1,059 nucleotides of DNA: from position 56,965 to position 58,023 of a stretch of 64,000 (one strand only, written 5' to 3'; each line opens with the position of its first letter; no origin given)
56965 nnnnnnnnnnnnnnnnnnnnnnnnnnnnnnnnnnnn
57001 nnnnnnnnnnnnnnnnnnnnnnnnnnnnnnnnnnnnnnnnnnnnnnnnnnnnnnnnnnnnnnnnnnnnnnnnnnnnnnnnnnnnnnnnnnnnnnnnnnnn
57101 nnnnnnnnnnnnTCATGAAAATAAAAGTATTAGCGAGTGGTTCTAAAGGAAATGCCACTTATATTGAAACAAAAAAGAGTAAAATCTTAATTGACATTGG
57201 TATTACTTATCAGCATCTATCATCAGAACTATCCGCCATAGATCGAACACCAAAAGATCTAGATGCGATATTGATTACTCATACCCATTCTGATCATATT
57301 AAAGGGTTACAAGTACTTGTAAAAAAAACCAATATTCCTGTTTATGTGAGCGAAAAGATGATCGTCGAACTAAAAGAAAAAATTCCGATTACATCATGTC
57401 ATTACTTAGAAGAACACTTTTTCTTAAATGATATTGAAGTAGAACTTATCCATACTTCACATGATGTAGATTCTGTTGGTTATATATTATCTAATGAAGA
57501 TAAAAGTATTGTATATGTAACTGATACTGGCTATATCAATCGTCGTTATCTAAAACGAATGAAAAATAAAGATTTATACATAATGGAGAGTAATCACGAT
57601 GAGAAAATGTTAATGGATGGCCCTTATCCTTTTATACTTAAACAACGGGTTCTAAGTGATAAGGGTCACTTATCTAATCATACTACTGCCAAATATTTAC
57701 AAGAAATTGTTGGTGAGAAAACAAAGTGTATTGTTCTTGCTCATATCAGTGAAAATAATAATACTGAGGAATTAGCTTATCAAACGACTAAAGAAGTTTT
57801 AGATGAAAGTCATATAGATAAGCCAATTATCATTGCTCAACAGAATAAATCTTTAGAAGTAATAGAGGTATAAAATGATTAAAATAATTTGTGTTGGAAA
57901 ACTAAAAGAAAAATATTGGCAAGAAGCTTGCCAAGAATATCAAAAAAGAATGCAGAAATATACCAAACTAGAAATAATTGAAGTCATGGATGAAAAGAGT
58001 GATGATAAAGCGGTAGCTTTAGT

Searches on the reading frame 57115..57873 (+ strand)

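Call 56: search_protein_families(library=pfam, max_evalue=0.000001, proteins=[window:57115-57873:+])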
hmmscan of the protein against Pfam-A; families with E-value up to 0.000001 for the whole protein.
window:57115-57873:+ (252 aa): 2 families
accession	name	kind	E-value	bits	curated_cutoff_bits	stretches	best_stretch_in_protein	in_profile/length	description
PF12706.13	Lactamase_B_2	-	1.1e-21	77.8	27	1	24-202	3-194/200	Beta-lactamase superfamily domain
PF00753.33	Lactamase_B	-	1.3e-16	61.6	22.7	1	11-144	5-156/196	Metallo-beta-lactamase superfamily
